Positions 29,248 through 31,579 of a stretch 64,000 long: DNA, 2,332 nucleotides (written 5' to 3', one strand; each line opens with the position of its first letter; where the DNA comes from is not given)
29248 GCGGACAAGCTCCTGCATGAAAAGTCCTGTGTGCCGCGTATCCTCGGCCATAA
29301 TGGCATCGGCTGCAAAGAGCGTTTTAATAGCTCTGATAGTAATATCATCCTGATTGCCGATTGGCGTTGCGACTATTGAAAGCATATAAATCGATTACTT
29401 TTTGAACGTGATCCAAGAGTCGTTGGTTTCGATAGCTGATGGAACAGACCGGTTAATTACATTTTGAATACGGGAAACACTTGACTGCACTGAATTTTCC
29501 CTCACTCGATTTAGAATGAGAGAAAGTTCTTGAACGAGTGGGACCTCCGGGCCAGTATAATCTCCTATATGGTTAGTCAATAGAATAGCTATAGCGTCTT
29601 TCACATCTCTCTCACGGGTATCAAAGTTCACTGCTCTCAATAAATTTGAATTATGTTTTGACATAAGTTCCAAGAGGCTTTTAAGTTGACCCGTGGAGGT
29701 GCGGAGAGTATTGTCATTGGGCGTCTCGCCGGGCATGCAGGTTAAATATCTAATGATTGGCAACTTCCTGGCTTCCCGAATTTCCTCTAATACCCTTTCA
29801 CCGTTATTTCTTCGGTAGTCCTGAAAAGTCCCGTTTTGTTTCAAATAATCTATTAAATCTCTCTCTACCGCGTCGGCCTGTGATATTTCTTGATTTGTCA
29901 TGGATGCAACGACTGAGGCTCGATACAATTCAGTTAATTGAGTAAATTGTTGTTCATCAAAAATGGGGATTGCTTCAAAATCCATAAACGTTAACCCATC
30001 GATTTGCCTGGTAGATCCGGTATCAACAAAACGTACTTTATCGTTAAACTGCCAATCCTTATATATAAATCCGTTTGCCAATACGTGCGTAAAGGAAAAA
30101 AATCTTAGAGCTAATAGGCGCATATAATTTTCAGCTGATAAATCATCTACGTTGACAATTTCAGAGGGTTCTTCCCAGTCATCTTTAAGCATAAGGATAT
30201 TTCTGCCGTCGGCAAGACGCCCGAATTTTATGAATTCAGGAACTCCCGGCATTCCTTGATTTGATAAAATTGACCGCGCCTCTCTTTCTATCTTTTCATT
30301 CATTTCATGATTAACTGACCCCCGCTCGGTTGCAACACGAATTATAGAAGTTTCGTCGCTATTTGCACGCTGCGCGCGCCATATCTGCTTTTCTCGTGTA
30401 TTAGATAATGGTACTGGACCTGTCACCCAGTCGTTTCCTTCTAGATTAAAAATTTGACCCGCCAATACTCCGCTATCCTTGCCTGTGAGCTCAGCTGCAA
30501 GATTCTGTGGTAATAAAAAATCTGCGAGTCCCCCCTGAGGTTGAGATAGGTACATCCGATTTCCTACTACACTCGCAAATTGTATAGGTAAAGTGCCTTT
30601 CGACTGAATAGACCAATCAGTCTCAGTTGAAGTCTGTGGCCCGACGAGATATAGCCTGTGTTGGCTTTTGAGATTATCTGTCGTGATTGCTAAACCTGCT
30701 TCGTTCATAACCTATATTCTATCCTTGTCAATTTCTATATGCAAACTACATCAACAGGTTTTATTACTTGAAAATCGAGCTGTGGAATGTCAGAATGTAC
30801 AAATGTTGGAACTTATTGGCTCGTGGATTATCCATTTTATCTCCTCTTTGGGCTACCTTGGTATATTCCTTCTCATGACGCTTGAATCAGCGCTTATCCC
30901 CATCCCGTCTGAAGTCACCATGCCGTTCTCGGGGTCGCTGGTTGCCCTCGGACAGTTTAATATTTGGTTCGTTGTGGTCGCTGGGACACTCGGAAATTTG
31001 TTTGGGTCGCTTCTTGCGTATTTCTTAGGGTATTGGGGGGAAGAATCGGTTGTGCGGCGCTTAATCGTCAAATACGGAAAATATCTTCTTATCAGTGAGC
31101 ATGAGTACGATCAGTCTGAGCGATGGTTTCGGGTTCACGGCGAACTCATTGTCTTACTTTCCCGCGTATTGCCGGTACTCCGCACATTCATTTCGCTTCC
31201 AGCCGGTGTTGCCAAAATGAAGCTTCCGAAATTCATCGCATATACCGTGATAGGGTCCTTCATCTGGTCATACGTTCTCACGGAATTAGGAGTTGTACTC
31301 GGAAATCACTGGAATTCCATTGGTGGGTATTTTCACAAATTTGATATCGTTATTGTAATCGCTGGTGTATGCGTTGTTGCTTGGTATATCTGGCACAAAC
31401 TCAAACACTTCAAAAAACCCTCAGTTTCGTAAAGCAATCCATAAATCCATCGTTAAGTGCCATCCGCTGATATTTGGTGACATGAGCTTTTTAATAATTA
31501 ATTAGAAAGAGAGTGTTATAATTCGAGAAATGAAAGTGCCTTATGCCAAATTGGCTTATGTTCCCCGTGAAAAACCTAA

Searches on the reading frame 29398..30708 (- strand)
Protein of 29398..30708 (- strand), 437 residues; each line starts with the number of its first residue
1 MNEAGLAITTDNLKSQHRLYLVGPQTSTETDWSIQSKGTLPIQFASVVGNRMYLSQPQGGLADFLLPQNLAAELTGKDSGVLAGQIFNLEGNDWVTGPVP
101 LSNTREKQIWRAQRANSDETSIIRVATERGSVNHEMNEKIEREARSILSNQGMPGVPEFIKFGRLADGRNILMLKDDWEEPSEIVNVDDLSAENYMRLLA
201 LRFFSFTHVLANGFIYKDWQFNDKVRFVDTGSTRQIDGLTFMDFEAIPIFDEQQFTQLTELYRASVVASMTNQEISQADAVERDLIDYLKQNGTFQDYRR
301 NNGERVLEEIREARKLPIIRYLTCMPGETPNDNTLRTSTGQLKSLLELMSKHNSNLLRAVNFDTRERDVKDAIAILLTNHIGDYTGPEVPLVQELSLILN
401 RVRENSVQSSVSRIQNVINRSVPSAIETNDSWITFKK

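Call 3: search_protein_families(library=pfam, proteins=[window:29398-30708:-], max_evalue=0.1)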
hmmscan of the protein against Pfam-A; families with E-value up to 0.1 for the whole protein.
window:29398-30708:- (437 aa): 0 families

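Call 5: search_protein_families(library=padloc, proteins=[window:29398-30708:-], max_evalue=1)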
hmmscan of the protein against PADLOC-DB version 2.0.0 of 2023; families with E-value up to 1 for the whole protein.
window:29398-30708:- (437 aa): 1 family
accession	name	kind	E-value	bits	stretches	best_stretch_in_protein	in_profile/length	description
PDLC04041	PD-T4-6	-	0.00064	17.1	1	108-173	43-107/443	-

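Call 6: search_protein_families(library=ncbifam, proteins=[window:29398-30708:-], max_evalue=1)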
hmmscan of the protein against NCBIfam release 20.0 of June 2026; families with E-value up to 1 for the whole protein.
window:29398-30708:- (437 aa): 0 families

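Call 7: search_protein_families(library=phrogs, proteins=[window:29398-30708:-], max_evalue=1)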
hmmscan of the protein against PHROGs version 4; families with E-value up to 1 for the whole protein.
window:29398-30708:- (437 aa): 1 family
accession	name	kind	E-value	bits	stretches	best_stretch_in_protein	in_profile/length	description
phrog_7344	-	head and packaging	0.2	12.8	1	254-313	9-72/161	terminase small subunit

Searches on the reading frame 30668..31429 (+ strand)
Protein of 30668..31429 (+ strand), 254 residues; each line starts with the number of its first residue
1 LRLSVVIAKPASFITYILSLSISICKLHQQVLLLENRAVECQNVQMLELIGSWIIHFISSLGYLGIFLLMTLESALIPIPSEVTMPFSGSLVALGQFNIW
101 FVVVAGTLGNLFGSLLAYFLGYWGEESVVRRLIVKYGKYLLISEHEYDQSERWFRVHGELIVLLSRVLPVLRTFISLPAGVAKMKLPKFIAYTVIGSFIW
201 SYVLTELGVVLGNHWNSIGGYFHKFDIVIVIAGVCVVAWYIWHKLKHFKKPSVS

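Call 3: search_protein_families(library=pfam, proteins=[window:30668-31429:+], max_evalue=0.1)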
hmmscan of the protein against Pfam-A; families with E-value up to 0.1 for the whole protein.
window:30668-31429:+ (254 aa): 2 families
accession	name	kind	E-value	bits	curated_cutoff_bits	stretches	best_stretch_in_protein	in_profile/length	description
PF09335.16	VTT_dom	-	8.5e-22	78.4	33.9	1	87-208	3-121/123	VTT domain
PF20082.4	DUF6476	-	0.024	15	24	0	67-105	30-69/91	Family of unknown function (DUF6476)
